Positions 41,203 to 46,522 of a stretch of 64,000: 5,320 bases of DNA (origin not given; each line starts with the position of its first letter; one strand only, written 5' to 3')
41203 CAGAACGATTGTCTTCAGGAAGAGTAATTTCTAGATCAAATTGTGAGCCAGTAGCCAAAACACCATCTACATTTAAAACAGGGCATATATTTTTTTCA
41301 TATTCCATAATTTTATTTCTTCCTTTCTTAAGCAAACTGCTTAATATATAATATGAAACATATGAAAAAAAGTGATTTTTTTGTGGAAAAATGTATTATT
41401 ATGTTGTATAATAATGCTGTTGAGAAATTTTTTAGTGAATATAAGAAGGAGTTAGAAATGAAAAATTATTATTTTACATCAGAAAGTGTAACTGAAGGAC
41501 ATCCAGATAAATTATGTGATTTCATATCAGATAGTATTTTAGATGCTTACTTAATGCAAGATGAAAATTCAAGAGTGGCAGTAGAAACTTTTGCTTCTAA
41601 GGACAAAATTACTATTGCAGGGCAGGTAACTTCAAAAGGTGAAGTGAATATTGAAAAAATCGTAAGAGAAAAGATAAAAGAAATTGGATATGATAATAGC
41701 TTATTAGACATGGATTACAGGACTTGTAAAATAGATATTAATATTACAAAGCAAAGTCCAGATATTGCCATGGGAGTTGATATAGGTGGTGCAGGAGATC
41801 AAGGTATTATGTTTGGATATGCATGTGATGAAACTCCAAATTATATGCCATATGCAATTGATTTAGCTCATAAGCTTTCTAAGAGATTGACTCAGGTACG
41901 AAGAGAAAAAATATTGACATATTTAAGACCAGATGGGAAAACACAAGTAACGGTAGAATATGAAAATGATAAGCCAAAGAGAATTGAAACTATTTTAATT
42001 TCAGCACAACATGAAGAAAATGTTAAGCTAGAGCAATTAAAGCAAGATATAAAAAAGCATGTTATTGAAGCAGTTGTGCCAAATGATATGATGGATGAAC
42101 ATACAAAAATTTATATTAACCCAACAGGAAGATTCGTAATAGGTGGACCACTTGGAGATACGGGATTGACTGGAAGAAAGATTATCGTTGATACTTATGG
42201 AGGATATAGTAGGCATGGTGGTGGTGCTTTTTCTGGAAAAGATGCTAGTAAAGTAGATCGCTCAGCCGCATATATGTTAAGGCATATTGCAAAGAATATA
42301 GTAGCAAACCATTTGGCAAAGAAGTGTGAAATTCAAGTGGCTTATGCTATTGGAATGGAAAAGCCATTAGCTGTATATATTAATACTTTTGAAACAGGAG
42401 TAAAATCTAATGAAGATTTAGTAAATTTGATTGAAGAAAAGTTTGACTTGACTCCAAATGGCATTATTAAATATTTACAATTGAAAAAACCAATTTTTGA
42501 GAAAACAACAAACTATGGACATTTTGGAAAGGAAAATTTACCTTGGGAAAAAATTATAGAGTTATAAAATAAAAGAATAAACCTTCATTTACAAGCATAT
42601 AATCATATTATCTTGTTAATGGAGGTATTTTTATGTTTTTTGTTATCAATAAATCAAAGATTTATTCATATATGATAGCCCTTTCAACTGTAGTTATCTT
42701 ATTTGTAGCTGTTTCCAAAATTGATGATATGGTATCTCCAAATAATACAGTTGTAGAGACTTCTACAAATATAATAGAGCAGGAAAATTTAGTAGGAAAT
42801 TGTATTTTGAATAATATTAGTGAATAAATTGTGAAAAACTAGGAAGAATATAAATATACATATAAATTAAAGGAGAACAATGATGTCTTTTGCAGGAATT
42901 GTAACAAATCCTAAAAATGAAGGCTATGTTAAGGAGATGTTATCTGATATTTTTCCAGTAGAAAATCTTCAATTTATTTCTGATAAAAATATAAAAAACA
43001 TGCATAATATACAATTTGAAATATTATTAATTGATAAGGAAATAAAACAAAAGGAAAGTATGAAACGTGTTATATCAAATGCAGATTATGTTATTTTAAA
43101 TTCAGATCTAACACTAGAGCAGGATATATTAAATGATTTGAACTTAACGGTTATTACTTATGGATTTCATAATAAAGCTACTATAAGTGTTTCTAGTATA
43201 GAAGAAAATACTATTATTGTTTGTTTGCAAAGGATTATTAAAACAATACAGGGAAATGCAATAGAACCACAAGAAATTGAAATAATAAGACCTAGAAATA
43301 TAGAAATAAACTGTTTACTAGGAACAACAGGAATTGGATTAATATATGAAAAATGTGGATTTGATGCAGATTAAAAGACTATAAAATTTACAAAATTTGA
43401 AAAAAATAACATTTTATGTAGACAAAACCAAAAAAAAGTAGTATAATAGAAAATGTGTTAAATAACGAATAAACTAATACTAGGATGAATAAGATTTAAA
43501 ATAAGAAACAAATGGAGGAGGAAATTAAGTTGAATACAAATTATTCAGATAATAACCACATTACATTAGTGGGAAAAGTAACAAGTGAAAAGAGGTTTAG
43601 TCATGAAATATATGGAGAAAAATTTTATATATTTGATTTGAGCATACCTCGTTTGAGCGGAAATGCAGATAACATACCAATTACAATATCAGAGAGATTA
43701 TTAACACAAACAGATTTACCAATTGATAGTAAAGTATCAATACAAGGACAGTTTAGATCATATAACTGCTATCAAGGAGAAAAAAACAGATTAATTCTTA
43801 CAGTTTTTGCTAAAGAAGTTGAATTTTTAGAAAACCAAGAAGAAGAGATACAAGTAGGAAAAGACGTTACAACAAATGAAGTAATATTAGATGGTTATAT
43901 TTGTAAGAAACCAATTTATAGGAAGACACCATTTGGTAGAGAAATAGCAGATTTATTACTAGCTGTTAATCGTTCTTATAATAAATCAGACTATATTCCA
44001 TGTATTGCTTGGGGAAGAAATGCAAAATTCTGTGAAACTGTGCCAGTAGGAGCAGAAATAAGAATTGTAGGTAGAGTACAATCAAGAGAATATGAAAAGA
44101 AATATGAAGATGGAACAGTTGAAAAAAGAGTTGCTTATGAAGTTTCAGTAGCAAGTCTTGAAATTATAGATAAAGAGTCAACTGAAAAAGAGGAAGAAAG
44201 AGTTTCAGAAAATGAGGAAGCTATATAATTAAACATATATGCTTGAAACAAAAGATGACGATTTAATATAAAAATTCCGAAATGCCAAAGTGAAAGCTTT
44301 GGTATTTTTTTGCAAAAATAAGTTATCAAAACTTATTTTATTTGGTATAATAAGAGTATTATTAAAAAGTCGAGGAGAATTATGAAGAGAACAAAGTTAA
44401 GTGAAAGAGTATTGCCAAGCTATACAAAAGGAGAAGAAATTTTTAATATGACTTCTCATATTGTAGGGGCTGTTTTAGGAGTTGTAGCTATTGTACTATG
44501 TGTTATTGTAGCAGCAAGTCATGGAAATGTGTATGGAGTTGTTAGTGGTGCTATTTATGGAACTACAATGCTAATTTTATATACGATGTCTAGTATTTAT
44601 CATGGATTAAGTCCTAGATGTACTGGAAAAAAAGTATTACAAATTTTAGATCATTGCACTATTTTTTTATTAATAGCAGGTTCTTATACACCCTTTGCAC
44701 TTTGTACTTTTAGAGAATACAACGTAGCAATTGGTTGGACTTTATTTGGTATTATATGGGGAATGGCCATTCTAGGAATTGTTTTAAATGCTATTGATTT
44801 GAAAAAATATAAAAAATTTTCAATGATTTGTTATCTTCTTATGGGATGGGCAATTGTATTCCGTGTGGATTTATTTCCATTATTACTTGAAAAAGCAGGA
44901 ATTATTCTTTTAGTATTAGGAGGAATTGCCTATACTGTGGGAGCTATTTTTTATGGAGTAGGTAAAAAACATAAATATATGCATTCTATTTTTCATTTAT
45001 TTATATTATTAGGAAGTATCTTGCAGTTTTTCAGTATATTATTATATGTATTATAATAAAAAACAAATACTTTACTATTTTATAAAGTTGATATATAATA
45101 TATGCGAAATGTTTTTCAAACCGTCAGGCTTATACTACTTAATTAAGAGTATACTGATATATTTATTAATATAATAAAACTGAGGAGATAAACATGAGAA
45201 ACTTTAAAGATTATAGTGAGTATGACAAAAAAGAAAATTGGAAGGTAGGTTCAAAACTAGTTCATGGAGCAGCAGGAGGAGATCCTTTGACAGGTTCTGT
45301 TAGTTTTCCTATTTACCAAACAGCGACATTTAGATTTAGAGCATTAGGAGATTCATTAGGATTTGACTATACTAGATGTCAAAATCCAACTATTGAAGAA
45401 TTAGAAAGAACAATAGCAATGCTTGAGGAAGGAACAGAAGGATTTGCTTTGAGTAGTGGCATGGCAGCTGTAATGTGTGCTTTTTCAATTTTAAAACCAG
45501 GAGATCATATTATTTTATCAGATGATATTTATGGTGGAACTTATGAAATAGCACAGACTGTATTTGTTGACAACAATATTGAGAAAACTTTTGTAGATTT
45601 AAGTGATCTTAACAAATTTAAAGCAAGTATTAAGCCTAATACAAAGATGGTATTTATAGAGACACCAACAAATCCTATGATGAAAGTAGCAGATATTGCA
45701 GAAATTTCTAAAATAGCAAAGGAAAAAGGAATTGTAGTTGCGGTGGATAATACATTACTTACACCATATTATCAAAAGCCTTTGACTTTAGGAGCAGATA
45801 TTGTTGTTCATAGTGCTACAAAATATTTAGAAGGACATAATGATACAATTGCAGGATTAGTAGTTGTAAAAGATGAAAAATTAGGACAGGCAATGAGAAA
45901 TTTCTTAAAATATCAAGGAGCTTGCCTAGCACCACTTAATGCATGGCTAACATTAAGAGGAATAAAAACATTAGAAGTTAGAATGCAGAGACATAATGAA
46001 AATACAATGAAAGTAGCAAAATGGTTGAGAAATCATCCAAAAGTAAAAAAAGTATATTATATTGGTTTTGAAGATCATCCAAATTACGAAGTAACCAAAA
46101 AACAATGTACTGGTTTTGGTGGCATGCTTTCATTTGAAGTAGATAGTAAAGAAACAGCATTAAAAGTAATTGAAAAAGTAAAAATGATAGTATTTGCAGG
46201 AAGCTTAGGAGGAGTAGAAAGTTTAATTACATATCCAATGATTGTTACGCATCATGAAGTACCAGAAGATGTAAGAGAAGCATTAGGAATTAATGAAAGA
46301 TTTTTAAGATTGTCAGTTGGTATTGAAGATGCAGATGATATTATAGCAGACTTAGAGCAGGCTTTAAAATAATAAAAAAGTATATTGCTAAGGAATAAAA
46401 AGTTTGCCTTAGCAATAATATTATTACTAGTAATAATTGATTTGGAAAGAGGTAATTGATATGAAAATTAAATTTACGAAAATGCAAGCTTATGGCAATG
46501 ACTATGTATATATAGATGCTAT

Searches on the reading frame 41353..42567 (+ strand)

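Call 54: search_protein_families(library=pfam, proteins=[window:41353-42567:+], max_evalue=0.00001)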
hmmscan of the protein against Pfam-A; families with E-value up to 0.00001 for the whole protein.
window:41353-42567:+ (404 aa): 3 families
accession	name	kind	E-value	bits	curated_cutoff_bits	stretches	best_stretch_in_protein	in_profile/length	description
PF02773.21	S-AdoMet_synt_C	-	2.2e-65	219.2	25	1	263-400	1-138/138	S-adenosylmethionine synthetase, C-terminal domain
PF02772.21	S-AdoMet_synt_M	-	2.8e-52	176.4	29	1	146-261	3-120/120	S-adenosylmethionine synthetase, central domain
PF00438.25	S-AdoMet_synt_N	-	3.1e-39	133.9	33.1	1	38-136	1-99/99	S-adenosylmethionine synthetase, N-terminal domain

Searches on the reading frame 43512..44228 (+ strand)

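Call 55: search_protein_families(library=pfam, proteins=[window:43512-44228:+], max_evalue=0.00001)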
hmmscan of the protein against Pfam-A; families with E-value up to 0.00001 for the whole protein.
window:43512-44228:+ (238 aa): 1 family
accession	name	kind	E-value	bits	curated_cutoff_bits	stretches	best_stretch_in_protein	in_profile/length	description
PF00436.31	SSB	-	2e-20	73.2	26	1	122-217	2-102/104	Single-strand binding protein family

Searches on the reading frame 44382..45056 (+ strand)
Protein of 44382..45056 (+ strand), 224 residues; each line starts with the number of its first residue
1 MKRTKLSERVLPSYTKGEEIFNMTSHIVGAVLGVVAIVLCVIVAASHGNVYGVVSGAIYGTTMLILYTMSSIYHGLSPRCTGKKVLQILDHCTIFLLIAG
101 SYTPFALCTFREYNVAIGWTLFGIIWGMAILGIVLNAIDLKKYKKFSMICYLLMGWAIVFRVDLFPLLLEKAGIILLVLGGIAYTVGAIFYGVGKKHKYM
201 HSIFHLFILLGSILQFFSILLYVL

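Call 55: search_protein_families(library=pfam, proteins=[window:44382-45056:+], max_evalue=0.00001)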
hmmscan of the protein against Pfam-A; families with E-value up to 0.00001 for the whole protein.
window:44382-45056:+ (224 aa): 1 family
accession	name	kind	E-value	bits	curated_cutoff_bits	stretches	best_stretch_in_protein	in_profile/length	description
PF03006.26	HlyIII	-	2.8e-40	138.8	26.2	1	17-216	4-224/224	Haemolysin-III related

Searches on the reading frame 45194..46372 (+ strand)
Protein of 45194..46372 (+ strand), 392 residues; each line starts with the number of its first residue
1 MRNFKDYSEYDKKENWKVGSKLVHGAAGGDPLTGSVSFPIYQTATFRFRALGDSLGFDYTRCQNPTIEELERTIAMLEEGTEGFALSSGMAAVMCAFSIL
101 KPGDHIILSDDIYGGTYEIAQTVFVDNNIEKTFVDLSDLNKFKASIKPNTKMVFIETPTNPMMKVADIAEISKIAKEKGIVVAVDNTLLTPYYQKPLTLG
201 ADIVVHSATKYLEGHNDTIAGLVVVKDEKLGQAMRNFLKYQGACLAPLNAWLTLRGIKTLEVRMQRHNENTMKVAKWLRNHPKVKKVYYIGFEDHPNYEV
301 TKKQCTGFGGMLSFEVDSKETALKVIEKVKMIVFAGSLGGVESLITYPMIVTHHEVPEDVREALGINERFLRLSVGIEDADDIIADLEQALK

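Call 55: search_protein_families(library=pfam, proteins=[window:45194-46372:+], max_evalue=0.00001)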
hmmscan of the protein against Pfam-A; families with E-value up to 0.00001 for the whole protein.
window:45194-46372:+ (392 aa): 5 families
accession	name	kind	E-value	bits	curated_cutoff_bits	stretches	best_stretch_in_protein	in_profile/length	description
PF01053.26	Cys_Met_Meta_PP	-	3.7e-150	500.1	27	1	21-392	3-381/381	Cys/Met metabolism PLP-dependent enzyme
PF01041.23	DegT_DnrJ_EryC1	-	7.9e-08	32.3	19.8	1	64-242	23-202/360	DegT/DnrJ/EryC1/StrS aminotransferase family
PF00266.25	Aminotran_5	-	2.5e-07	30.5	21.5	1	91-229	77-217/371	Aminotransferase class-V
PF00155.27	Aminotran_1_2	-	1.2e-06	28.4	19.7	1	80-186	64-186/361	Aminotransferase class I and II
PF06838.17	Met_gamma_lyase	-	2.7e-06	26.6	24.2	1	54-233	47-246/405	Methionine gamma-lyase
